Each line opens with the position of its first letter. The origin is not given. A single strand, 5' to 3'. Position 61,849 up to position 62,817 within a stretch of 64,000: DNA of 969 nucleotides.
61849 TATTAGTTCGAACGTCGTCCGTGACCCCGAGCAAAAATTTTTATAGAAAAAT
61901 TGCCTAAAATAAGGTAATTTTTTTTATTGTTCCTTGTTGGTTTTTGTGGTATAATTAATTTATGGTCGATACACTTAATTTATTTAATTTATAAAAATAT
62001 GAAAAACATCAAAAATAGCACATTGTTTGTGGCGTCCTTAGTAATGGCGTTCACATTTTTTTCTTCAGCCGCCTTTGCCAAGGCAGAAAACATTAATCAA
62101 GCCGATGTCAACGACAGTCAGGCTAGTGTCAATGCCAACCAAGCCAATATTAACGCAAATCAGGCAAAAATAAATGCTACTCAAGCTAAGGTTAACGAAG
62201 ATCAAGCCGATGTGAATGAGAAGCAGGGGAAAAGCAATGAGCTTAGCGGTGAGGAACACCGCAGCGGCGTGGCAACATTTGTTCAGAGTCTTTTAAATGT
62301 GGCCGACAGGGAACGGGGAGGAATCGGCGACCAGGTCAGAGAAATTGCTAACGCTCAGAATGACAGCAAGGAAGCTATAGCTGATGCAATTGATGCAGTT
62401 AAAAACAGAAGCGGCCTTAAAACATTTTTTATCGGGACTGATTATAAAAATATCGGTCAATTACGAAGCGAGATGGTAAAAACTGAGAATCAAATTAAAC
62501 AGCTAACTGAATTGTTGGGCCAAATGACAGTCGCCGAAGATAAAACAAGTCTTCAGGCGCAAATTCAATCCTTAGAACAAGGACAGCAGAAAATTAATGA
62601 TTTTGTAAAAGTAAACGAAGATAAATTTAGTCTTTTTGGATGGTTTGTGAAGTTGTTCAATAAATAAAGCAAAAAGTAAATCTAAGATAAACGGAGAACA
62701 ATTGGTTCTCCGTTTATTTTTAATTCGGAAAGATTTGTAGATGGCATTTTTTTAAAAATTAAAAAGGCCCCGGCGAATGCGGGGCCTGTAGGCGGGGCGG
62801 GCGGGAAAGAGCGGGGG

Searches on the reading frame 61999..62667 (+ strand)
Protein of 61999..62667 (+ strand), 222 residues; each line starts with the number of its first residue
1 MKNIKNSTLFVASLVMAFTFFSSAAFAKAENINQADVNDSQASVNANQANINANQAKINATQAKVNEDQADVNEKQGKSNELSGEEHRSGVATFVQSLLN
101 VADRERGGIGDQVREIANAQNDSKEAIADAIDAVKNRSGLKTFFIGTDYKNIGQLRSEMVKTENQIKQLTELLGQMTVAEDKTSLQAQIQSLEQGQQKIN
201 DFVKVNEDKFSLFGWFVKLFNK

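Call 33: search_protein_families(library=pfam, proteins=[window:61999-62667:+], max_evalue=0.1)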
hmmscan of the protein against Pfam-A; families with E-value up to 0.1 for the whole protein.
window:61999-62667:+ (222 aa): 4 families
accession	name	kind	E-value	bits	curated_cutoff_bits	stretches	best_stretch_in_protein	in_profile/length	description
PF01025.24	GrpE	-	0.00094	19.3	25.8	1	36-134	5-97/165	GrpE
PF20075.5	DUF6471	-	0.0041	17.4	26.8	1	154-190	8-44/65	Domain of unknown function (DUF6471)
PF07834.16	RanGAP1_C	-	0.037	14.2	25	1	118-180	74-136/178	RanGAP1 C-terminal domain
PF16326.10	ABC_tran_CTD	-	0.092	13.4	32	1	152-200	10-58/69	ABC transporter C-terminal domain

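Call 48: find_encoding_contigs(protein=window:61999-62667:+, flank=4000, max_places=10)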
Protein window:61999-62667:+ (222 aa): 2 contigs read that carry it; 2 places shown.
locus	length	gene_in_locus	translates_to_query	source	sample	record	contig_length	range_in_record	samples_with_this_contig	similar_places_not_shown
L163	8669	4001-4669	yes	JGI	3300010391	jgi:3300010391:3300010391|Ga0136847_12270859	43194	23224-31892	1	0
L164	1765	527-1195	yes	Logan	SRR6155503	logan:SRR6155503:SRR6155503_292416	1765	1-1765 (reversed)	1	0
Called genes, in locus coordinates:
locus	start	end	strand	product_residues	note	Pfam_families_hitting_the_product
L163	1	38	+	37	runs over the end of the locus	-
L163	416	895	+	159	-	PF03073:TspO_MBR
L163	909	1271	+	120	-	PF01641:SelR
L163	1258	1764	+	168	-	PF01625:PMSR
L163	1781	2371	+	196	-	PF04832:SOUL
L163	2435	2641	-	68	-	PF04070:DUF378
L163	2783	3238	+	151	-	-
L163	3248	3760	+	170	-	-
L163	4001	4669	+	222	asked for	-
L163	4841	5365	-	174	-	-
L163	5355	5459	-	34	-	-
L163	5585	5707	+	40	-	-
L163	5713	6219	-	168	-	PF03449:GreA_GreB_N, PF01272:GreA_GreB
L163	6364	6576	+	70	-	-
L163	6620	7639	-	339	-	PF00413:Peptidase_M10 (weak), PF07998:Peptidase_M54 (faint)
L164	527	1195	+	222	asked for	-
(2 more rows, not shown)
